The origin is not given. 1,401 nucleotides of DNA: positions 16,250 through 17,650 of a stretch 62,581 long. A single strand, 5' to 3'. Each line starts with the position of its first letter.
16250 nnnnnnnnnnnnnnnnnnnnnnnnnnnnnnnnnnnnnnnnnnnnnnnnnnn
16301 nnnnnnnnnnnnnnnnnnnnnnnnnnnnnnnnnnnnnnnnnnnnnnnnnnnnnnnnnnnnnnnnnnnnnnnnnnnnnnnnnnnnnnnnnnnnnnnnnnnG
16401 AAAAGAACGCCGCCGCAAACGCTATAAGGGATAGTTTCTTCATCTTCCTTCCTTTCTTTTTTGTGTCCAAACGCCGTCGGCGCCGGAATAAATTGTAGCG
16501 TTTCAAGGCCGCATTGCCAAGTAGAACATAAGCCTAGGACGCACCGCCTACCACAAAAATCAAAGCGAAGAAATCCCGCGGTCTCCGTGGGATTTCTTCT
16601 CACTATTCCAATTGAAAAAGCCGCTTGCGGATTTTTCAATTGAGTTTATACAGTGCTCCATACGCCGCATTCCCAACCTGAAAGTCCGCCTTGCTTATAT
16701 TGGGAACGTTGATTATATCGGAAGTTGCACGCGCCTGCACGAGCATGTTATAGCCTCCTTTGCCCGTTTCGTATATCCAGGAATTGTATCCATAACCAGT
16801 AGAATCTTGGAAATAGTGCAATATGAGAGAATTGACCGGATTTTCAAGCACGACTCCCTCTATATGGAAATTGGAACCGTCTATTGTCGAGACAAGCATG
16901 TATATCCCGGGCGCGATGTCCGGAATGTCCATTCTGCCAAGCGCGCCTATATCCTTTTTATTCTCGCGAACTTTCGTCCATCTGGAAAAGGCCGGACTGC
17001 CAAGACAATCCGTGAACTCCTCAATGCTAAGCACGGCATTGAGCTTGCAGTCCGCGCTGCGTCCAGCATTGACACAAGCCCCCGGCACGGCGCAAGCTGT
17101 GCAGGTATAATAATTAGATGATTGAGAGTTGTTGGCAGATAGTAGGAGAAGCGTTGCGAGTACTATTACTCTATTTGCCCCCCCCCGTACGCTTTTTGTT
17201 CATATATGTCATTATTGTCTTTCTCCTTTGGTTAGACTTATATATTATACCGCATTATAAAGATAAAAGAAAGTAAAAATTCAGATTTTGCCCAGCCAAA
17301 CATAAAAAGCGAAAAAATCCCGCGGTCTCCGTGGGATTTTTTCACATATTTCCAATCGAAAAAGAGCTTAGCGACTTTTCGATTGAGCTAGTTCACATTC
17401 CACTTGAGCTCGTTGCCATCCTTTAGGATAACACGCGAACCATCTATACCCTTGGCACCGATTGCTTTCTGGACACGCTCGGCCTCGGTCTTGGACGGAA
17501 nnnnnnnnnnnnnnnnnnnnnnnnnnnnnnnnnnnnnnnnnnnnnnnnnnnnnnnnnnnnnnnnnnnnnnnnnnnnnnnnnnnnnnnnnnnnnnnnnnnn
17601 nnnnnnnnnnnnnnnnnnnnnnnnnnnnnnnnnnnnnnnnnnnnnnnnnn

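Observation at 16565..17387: A4 gene cassette bracketed by ~80-bp direct copies of the bipartite hairpin element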

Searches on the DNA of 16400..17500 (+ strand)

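Call 78: search_dna_similar(query=window:16540-17400:+, collection=plasmids, mode=distant, max_rows=8)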
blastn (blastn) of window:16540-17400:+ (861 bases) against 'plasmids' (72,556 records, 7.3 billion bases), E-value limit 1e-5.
No match.

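Call 79: search_dna_similar(query=window:16540-17400:+, collection=phages, mode=distant, max_rows=8)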
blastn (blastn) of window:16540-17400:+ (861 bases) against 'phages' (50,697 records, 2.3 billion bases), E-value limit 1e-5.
No match.

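Call 103: search_rna_families(source=window, start=16400, end=17500, threshold=evalue, max_evalue=1)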
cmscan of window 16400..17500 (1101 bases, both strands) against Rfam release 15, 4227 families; matches with E-value up to 1: 3.
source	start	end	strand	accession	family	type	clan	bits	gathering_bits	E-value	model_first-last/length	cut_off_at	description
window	17266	17344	+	RF01859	Phe_leader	Cis-reg; leader;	-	21.2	55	0.92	1-125/125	no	Phenylalanine leader peptide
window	17282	17342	+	RF00512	Leu_leader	Cis-reg; leader;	-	19.4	50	0.34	1-148/148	no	Leucine operon leader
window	17308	17345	+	RF02516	MIR393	Gene; miRNA;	-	18.4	60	0.59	1-126/126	no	mir-393 microRNA precursor family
